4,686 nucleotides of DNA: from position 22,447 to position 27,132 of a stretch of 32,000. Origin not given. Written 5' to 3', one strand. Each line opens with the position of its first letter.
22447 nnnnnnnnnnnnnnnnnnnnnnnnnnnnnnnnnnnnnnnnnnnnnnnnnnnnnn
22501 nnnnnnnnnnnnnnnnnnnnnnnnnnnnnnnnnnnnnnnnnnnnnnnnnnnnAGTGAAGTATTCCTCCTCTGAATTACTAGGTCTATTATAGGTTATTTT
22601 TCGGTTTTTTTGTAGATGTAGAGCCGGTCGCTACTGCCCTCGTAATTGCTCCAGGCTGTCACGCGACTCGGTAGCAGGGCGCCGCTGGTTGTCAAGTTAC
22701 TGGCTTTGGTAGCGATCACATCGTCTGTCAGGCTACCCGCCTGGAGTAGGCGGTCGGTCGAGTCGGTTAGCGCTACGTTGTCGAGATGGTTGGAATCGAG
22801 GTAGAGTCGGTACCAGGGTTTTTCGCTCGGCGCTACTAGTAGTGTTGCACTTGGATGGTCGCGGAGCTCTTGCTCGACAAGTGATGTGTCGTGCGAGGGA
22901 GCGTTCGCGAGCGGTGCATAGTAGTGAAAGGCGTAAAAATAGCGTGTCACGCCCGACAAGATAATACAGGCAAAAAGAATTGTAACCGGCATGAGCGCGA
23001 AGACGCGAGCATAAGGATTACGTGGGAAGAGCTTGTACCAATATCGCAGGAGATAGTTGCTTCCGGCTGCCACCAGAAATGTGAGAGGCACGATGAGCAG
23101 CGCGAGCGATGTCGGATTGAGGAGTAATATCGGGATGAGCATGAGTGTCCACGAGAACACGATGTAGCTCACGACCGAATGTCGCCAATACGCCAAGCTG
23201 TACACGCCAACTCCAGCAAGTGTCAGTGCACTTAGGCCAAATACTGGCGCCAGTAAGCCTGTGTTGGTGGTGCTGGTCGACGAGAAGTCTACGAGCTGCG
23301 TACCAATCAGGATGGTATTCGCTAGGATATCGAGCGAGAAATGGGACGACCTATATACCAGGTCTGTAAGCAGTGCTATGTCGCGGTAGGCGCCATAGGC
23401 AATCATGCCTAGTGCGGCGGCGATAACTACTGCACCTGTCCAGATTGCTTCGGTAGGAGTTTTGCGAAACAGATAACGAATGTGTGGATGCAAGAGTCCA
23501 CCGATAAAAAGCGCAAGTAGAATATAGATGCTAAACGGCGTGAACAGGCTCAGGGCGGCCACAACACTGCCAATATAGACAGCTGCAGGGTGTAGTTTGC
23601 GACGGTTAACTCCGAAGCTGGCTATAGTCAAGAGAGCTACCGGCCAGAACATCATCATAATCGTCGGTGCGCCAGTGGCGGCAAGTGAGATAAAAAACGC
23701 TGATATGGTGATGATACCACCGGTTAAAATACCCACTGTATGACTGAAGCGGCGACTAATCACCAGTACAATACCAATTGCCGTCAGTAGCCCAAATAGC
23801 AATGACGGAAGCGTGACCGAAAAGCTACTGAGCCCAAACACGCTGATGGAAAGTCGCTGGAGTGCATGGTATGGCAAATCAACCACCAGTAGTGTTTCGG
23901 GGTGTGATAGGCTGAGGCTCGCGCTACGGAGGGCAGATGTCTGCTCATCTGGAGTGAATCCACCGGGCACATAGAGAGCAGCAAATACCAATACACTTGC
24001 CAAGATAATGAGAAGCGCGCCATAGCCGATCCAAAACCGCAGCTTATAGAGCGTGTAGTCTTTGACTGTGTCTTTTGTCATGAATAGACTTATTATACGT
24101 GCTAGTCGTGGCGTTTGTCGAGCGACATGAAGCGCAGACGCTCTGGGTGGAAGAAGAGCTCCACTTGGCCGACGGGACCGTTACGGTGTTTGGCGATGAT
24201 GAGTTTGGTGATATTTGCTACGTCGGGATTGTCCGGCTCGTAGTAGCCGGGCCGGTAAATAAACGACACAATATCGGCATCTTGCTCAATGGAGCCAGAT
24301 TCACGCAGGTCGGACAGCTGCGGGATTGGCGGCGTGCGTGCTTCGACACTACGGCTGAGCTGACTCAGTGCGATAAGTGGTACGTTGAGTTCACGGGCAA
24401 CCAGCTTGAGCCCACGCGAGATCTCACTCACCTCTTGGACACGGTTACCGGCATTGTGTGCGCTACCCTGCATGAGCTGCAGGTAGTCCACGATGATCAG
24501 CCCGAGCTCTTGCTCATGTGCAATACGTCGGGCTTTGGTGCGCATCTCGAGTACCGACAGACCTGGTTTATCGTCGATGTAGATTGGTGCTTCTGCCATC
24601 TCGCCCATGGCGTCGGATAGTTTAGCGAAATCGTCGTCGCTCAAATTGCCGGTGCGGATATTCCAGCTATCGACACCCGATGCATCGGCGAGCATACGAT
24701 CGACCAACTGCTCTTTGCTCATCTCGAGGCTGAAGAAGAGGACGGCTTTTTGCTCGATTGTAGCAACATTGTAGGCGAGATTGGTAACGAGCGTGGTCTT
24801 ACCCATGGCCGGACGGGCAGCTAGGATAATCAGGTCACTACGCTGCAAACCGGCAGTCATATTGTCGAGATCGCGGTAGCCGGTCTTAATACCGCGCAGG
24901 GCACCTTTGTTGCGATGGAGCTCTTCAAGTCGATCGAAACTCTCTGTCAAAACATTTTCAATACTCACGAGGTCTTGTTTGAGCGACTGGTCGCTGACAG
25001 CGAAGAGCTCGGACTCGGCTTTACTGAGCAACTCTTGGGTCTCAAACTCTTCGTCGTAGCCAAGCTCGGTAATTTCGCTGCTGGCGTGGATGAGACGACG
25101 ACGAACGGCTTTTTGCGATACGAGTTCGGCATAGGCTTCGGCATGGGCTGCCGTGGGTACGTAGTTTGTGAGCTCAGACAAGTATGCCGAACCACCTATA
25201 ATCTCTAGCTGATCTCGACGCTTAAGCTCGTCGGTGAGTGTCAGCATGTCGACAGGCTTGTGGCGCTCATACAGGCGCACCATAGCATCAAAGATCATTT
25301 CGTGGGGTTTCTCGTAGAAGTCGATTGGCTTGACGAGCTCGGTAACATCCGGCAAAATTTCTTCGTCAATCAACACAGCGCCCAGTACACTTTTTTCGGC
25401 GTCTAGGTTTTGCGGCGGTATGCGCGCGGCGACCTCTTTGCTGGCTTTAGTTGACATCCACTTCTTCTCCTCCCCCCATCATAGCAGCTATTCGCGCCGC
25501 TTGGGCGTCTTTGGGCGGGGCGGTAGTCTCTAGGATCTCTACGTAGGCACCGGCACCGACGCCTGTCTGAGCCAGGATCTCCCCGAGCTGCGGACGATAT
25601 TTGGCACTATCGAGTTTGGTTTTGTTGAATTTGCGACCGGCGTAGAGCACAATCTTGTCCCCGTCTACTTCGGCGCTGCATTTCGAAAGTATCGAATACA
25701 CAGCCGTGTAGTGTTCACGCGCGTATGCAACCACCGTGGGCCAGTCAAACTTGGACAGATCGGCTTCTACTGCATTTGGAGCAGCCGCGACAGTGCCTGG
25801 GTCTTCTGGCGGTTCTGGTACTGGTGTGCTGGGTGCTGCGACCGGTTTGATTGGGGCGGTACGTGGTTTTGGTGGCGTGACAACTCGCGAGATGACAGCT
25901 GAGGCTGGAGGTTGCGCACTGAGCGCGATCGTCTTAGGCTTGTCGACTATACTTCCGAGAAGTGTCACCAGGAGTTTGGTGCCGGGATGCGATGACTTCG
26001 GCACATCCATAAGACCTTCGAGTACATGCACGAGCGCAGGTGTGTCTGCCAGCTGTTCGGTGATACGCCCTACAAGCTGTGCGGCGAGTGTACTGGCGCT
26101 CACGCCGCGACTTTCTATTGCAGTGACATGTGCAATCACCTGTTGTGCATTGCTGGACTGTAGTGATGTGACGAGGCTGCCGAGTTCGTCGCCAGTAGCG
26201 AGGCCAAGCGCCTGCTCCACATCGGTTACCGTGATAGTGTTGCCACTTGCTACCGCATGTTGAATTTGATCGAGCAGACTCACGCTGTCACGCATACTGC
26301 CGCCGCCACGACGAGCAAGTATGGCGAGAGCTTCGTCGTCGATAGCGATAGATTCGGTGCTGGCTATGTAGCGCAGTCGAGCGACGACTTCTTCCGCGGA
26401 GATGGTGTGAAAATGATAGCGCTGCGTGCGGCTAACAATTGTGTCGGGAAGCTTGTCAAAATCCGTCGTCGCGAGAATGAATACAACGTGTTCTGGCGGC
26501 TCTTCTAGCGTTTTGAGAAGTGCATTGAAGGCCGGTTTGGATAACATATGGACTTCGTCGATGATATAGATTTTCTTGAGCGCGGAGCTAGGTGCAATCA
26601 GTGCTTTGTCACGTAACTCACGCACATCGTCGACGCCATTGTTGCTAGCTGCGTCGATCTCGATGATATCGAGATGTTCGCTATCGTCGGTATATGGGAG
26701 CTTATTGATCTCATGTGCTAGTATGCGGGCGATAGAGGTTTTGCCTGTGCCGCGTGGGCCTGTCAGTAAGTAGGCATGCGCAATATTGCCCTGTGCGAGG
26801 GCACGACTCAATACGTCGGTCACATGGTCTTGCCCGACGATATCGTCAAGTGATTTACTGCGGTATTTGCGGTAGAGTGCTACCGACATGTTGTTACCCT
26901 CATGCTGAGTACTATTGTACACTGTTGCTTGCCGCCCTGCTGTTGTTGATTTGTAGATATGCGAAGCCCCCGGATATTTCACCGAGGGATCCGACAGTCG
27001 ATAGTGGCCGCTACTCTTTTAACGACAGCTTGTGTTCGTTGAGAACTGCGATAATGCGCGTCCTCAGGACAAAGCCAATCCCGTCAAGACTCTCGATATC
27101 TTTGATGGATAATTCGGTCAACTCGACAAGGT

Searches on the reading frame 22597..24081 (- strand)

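Call 98: search_protein_families(library=pfam, proteins=[window:22597-24081:-], max_evalue=0.0001)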
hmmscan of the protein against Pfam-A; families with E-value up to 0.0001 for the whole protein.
window:22597-24081:- (495 aa): 1 family
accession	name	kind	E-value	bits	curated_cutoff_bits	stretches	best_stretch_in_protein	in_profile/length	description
PF13231.12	PMT_2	-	2e-08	35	26.1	1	73-221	8-151/160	Dolichyl-phosphate-mannose-protein mannosyltransferase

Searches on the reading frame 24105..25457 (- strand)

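Call 99: search_protein_families(library=pfam, proteins=[window:24105-25457:-], max_evalue=0.0001)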
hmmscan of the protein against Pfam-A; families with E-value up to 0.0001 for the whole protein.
window:24105-25457:- (451 aa): 4 families
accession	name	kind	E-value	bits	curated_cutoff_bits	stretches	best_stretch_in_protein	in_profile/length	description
PF03796.21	DnaB_C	-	2.7e-106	355.1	27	1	189-444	1-254/255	DnaB-like helicase C terminal domain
PF00772.26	DnaB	-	5.8e-34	116.7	23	1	14-114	2-102/103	DnaB-like helicase N terminal domain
PF13481.12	AAA_25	-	1.4e-13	51.4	27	1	204-366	29-189/195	AAA domain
PF06745.19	ATPase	-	3.2e-05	23.9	26.6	1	190-264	1-74/231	KaiC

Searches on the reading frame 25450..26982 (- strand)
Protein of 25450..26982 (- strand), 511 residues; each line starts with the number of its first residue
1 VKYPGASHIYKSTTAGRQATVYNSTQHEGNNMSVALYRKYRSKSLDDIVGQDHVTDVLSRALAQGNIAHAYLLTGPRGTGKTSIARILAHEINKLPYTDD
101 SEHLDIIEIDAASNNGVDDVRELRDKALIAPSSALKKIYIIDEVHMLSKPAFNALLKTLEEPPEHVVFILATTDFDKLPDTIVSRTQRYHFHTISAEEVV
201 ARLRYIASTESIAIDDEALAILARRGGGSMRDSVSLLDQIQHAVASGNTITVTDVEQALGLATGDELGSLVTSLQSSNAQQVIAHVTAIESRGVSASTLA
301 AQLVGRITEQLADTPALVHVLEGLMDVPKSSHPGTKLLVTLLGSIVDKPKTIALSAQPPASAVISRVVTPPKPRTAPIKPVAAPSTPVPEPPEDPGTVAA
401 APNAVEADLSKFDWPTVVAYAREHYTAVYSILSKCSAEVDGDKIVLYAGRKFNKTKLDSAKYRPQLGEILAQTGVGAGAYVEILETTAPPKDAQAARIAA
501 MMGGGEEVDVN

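Call 99: search_protein_families(library=pfam, proteins=[window:25450-26982:-], max_evalue=0.0001)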
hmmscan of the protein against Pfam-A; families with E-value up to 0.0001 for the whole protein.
window:25450-26982:- (511 aa): 11 families
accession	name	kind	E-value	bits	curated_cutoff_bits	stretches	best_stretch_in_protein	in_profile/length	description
PF13177.12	DNA_pol3_delta2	-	2.1e-31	109.5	27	1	51-194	2-160/161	DNA polymerase III, delta subunit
PF00004.35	AAA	-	5.2e-15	56.5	21.2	1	71-188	1-125/131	ATPase family associated with various cellular activities (AAA)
PF22608.2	DNAX_ATPase_lid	-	1.3e-12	47.7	27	1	199-247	2-47/49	DNA polymerase III clamp loader subunit, ATPase lid domain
PF13401.12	AAA_22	-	1.5e-07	32.3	27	1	71-172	8-122/130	AAA domain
PF07728.20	AAA_5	-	1.7e-07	31.7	22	1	72-163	3-94/139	AAA domain (dynein-related subfamily)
PF13173.12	AAA_14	-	3.1e-07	30.9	27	1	70-199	4-128/129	AAA domain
PF05496.18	RuvB_N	-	8.6e-07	29.3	27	1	41-160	2-109/159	Holliday junction DNA helicase RuvB P-loop domain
PF05673.19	DUF815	-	2.2e-06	27.5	23.8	1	28-113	13-91/249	Protein of unknown function (DUF815)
PF06068.19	TIP49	-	2.8e-05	23.9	23.8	0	47-98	25-81/347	TIP49 P-loop domain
PF01078.27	Mg_chelatase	-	3.6e-05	23.7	20.3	1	45-132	2-82/207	Magnesium chelatase, subunit ChlI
PF13191.12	AAA_16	-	5.4e-05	24.2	32.6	0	53-95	11-51/167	AAA ATPase domain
